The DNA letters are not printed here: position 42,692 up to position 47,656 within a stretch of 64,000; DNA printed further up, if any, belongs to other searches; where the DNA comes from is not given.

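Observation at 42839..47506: The 1555-aa late protein carries an HEYGH zinc-peptidase motif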

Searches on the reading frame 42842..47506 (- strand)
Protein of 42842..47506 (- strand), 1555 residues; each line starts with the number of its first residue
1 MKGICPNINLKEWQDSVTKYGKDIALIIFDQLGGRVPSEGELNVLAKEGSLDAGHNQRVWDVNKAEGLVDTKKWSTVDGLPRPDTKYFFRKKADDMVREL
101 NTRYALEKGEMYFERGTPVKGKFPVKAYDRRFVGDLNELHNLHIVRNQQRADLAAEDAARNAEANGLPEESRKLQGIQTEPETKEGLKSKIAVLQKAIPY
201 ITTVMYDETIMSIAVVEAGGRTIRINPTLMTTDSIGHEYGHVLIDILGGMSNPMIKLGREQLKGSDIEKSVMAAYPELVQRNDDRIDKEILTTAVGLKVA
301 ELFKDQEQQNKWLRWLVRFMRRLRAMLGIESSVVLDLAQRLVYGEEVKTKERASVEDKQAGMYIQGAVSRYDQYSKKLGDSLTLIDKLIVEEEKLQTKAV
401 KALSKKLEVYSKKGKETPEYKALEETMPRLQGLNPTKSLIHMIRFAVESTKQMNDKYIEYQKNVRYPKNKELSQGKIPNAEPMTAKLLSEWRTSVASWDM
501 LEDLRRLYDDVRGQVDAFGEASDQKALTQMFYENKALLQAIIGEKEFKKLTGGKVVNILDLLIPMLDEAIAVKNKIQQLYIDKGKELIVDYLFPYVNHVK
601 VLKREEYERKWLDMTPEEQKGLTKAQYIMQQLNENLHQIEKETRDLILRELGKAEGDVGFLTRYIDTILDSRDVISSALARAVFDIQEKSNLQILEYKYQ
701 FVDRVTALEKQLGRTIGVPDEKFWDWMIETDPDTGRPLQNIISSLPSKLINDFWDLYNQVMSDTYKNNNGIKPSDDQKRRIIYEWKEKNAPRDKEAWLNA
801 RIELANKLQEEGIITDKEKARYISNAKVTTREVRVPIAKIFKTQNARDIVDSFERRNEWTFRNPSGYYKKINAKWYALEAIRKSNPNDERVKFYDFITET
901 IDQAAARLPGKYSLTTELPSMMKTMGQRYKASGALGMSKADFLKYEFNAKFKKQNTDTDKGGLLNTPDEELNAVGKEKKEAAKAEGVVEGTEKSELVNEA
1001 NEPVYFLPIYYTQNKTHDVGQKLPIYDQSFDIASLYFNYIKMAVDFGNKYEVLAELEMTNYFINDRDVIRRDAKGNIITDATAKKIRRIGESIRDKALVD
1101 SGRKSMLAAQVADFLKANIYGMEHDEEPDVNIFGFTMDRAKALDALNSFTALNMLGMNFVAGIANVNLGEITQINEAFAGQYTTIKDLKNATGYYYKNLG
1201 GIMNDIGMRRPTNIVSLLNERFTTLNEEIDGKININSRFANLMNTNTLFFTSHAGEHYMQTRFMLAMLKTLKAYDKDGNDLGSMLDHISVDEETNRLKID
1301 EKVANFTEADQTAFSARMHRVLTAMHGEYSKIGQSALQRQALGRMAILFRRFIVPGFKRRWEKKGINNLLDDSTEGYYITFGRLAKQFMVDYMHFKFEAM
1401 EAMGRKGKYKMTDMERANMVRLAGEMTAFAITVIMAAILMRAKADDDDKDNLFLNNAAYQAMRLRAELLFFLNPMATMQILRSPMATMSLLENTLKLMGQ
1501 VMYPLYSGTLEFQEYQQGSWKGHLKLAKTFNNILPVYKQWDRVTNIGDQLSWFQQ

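Call 5: search_protein_families(library=pfam, proteins=[window:42842-47506:-], max_evalue=1)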
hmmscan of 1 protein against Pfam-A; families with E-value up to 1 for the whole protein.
window:42842-47506:- (1555 aa): 0 families

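Call 6: search_protein_families(library=phrogs, proteins=[window:42842-47506:-], max_evalue=0.01)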
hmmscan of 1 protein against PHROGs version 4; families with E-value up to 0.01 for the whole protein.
window:42842-47506:- (1555 aa): 1 family
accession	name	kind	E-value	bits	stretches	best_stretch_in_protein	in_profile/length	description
phrog_22323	-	unknown function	0.0058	17.4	1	451-568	35-144/262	-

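Call 7: search_solved_structures(query=window:42842-47506:-, max_evalue=1, show_alignments=2)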
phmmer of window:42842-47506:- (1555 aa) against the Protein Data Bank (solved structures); distinct sequences matched with E-value up to 1: 0.

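Call 8: search_dna_similar(query=window:42842-47506:-, collection=phages, mode=protein, max_rows=30)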
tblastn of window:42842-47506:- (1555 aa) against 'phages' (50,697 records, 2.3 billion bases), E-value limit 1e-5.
Records with a match: 63; places in all: 63; records where one place covers at least 80% of the query: 0.
Best place of each record, by identity: <60% 63.
By first word of the organism name: Bacteroides 32; uncultured 21; Cellulophaga 2; IAS 2; bajarodcaudo 1; Dulem 1; Kehishuvirus 1; Bacteriophage 1; Leptolyngbya 1; Kolpuevirus 1.
By host as written in the record: Bacteroides intestinalis DSM 108646 25; - 23; Bacteroides cellulosilyticus 2; Bacteroides intestinalis APC919/174 2; Cellulophaga baltica #14 2; Homo sapiens 2; Bacteroides thetaiotaomicron VPI-5484 2; Bacteroides xylanisolvens APCS1/XY 2; and 3 more.
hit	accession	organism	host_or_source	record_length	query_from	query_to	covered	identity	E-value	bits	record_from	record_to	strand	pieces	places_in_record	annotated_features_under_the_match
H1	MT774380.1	uncultured phage cr1_1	human feces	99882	389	1549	75%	26.5%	1e-101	369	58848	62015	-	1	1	hypothetical protein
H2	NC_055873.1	uncultured phage cr1_1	human feces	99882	389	1549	75%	26.5%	1e-101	369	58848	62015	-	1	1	hypothetical protein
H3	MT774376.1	uncultured phage cr55_1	human feces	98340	389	1549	75%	26.3%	2e-101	368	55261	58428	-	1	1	hypothetical protein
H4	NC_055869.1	uncultured phage cr55_1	human feces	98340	389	1549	75%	26.3%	2e-101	368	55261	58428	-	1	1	hypothetical protein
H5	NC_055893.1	uncultured phage cr4_1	human feces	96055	562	1554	64%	30.5%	6e-113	403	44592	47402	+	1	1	VOG1134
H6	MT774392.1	uncultured phage cr128_1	human feces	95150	654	1530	56%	24.9%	4e-49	199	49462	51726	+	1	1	putative RNA-polymerase subunit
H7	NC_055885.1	uncultured phage cr128_1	human feces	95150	654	1530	56%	24.9%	4e-49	199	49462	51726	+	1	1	putative RNA-polymerase subunit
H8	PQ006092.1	bajarodcaudo virus 1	Chaetodipus spinatus feces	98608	885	1555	43%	27.7%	1e-49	201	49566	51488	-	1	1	hypothetical protein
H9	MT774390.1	uncultured phage cr85_1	human feces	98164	885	1508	40%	27.0%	4e-46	189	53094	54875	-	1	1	putative RNA-polymerase subunit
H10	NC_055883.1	uncultured phage cr85_1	human feces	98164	885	1508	40%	27.0%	4e-46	189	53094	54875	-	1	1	putative RNA-polymerase subunit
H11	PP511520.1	Dulem virus 41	Varecia variegata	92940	996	1554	36%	28.1%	1e-42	178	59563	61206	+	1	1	hypothetical protein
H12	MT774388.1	uncultured phage cr112_1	human feces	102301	1004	1553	35%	28.5%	8e-45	185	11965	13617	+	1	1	putative RNA-polymerase subunit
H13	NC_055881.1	uncultured phage cr112_1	human feces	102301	1004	1553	35%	28.5%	8e-45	185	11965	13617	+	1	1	putative RNA-polymerase subunit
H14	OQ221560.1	Bacteroides phage PhiCrAssBcn25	Bacteroides intestinalis DSM 108646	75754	1004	1555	35%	28.3%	2e-45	187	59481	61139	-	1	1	putative RNA-polymerase subunit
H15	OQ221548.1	Bacteroides phage PhiCrAssBcn13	Bacteroides intestinalis DSM 108646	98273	1004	1555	35%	28.3%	2e-45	187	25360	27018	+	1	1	putative RNA-polymerase subunit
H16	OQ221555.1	Bacteroides phage PhiCrAssBcn20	Bacteroides intestinalis DSM 108646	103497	1004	1555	35%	28.3%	2e-45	187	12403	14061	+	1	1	putative RNA-polymerase subunit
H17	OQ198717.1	Kehishuvirus sp. 'tikkala'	Bacteroides cellulosilyticus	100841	1004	1553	35%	28.2%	1e-44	184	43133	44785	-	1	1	RNA-polymerase subunit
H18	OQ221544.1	Bacteroides phage PhiCrAssBcn9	Bacteroides intestinalis DSM 108646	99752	1004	1550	35%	28.1%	4e-44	183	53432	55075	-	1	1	putative RNA-polymerase subunit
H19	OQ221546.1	Bacteroides phage PhiCrAssBcn11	Bacteroides intestinalis DSM 108646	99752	1004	1550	35%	28.1%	4e-44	183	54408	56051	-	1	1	putative RNA-polymerase subunit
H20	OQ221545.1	Bacteroides phage PhiCrAssBcn10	Bacteroides intestinalis DSM 108646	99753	1004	1550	35%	28.1%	4e-44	183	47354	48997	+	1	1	putative RNA polymerase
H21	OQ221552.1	Bacteroides phage PhiCrAssBcn17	Bacteroides intestinalis DSM 108646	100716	1004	1550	35%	28.1%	4e-44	183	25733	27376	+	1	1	putative RNA-polymerase subunit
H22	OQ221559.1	Bacteroides phage PhiCrAssBcn24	Bacteroides intestinalis DSM 108646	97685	1004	1550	35%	28.1%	4e-44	183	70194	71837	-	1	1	putative RNA-polymerase subunit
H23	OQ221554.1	Bacteroides phage PhiCrAssBcn19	Bacteroides intestinalis DSM 108646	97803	1004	1550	35%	28.1%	4e-44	183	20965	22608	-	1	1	putative RNA-polymerase subunit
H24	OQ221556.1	Bacteroides phage PhiCrAssBcn21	Bacteroides intestinalis DSM 108646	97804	1004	1550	35%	28.1%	4e-44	183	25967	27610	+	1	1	putative RNA-polymerase subunit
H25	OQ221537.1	Bacteroides phage PhiCrAssBcn2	Bacteroides intestinalis DSM 108646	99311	1004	1550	35%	28.1%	4e-44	183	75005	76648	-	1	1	putative RNA-polymerase subunit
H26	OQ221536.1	Bacteroides phage PhiCrAssBcn1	Bacteroides intestinalis DSM 108646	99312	1004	1550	35%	28.1%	4e-44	183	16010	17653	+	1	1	putative RNA-polymerase subunit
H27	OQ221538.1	Bacteroides phage PhiCrAssBcn3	Bacteroides intestinalis DSM 108646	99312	1004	1550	35%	28.1%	4e-44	183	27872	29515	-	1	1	putative RNA-polymerase subunit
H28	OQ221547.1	Bacteroides phage PhiCrAssBcn12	Bacteroides intestinalis DSM 108646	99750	1004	1550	35%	28.1%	4e-44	183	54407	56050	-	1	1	putative RNA-polymerase subunit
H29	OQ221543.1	Bacteroides phage PhiCrAssBcn8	Bacteroides intestinalis DSM 108646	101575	1004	1550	35%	28.1%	4e-44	183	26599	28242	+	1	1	putative RNA-polymerase subunit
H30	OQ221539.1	Bacteroides phage PhiCrAssBcn4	Bacteroides intestinalis DSM 108646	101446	1004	1550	35%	28.1%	5e-44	182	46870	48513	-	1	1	putative RNA-polymerase subunit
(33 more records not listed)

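Call 9: find_homologous_proteins(query=window:42842-47506:-)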
Query window:42842-47506:- (1555 aa): 17 proteins with E <= 0.001 among 8000 candidates.
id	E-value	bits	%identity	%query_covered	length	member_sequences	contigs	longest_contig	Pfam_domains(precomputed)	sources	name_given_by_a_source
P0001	0.0e+0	3503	100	100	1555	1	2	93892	-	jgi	-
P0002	0.0e+0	2189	64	100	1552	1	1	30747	-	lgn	-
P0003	0.0e+0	2119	62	100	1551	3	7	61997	-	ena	-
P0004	0.0e+0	2107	62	100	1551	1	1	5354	-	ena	-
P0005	0.0e+0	1989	58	89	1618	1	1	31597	-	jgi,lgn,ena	-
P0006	0.0e+0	1774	67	72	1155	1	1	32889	-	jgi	jgi:hypothetical protein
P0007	0.0e+0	1726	53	100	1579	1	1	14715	-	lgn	-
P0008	0.0e+0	1610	49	100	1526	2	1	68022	-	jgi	jgi:hypothetical protein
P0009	0.0e+0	1167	40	97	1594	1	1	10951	-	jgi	jgi:hypothetical protein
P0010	0.0e+0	1106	40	88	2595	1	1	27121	-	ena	-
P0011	5.0e-170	586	31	67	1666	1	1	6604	-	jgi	-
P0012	6.5e-142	493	68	15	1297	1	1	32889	-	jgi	jgi:hypothetical protein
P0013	8.8e-54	201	25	44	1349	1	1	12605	-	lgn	-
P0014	3.3e-19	86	35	11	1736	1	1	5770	-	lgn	-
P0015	4.7e-15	73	24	22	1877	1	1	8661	-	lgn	-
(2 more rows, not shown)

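Call 17: get_annotated_region(hit=H1, flank=12000)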
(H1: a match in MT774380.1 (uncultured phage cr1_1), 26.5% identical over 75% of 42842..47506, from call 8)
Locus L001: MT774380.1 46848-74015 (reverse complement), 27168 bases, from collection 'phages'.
description: Uncultured phage cr1_1, complete genome.
organism: uncultured phage cr1_1 (NCBI taxid 2772064)
taxonomy: Viruses; Duplodnaviria; Heunggongvirae; Uroviricota; Caudoviricetes; Crassvirales; Suoliviridae; Boorivirinae; Culoivirus; Culoivirus americanus
host: -; source: human feces; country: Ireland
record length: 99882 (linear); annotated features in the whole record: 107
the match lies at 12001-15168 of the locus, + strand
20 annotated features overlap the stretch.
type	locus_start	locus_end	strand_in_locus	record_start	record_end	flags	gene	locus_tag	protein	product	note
CDS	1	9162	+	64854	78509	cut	-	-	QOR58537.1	hypothetical protein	gp_19430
CDS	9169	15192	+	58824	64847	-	-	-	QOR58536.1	hypothetical protein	gp_19429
CDS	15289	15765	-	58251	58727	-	-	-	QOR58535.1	hypothetical protein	gp_19428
CDS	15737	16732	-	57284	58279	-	-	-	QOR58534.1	exonuclease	gp_19427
CDS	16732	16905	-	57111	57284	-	-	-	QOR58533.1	hypothetical protein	gp_19426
CDS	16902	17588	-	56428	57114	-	-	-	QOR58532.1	hydrolase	gp_19425; hydrolase, metallophosphodiesterase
CDS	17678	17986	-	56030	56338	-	-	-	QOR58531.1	hypothetical protein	gp_19424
CDS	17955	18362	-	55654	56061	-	-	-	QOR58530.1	endonuclease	gp_19423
CDS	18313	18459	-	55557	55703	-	-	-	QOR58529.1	hypothetical protein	gp_19422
CDS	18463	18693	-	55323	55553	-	-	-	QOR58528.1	hypothetical protein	gp_19421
CDS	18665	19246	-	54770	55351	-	-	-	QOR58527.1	phosphodiesterase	gp_19420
CDS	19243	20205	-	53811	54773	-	-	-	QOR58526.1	DNA primase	gp_19419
CDS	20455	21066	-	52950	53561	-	-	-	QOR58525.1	hypothetical protein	gp_19418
CDS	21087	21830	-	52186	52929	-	-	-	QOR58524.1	hypothetical protein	gp_19417; AAA domain, phage P-loop domain, flagella-related protein H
CDS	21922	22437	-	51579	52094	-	-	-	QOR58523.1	hypothetical protein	gp_19416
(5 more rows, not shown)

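Call 18: get_annotated_region(hit=H17, flank=12000)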
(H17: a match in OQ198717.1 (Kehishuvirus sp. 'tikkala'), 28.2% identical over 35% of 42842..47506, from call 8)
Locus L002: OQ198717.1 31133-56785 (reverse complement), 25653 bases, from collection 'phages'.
description: Kehishuvirus sp. 'tikkala', complete genome.
organism: Kehishuvirus sp. 'tikkala' (NCBI taxid 3028513)
taxonomy: Viruses; Duplodnaviria; Heunggongvirae; Uroviricota; Caudoviricetes; Crassvirales; Steigviridae; Asinivirinae; Kehishuvirus
host: Bacteroides cellulosilyticus; source: wastewater; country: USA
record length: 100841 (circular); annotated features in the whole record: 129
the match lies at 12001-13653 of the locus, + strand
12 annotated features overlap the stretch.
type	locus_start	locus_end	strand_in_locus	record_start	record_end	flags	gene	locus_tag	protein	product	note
CDS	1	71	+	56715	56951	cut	-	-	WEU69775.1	hypothetical protein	-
CDS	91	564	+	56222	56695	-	-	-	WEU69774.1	flavin-dependent thymidylate synthase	-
CDS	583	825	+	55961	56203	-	-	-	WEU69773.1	nuclear pore complex-type fold containing protein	-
CDS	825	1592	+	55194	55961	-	-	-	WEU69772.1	von Willebrand factor type A-like domain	gene51_IAS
CDS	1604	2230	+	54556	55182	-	-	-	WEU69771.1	hypothetical protein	-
CDS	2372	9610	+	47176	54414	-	-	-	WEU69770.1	putative RNA polymerase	-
CDS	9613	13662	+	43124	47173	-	-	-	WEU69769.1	RNA-polymerase subunit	-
CDS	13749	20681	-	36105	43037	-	-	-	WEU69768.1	RNA-polymerase subunit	-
CDS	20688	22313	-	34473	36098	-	-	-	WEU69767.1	hypothetical protein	gene48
CDS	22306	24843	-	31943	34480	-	-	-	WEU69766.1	putative transmembrane protein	gene49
CDS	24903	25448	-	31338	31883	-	-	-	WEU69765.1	hypothetical protein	-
CDS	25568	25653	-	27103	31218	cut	-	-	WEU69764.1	stabilization protein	-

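Call 74: get_annotated_region(hit=H5, flank=7000)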
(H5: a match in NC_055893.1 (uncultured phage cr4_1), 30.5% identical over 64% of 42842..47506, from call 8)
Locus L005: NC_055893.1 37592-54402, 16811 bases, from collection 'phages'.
description: CrAssphage cr4_1, complete genome.
organism: uncultured phage cr4_1 (NCBI taxid 2772084)
taxonomy: Viruses; Duplodnaviria; Heunggongvirae; Uroviricota; Caudoviricetes; Crassvirales; Suoliviridae; Loutivirinae; Buorbuivirus; Buorbuivirus hominis
host: -; source: human feces; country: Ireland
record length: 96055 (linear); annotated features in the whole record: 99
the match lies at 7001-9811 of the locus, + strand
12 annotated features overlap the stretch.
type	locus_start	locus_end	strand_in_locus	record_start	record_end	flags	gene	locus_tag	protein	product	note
CDS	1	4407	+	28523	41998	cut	-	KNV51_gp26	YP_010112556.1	hypothetical protein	gp_75527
CDS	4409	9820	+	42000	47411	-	-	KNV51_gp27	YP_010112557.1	VOG1134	gp_75528; exonuclease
CDS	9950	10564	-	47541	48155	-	-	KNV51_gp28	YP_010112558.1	hypothetical protein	gp_75529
CDS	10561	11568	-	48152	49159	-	-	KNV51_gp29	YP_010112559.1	exonuclease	gp_75530; exonuclease, CRISPR-associated protein Cas4Csa1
CDS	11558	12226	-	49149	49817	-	-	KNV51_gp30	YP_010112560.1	DNA double-strand break repair protein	gp_75531; DNA double-strand break repair, MRE11 nuclease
CDS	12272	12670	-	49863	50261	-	-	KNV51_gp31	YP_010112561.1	Holliday junction resolvase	gp_75532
CDS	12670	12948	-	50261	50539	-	-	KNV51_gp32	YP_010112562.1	hypothetical protein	gp_75533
CDS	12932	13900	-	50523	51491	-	-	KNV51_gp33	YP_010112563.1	DNA primase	gp_75534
CDS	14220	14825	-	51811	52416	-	-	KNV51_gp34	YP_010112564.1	hypothetical protein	gp_75535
CDS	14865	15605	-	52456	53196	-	-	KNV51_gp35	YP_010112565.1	ATP-binding protein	gp_75536; AAA domain, phage P-loop domain, flagella-related protein H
CDS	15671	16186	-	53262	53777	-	-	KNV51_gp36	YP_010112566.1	hypothetical protein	gp_75537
CDS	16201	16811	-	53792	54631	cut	-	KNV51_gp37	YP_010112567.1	DNA helicase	gp_75538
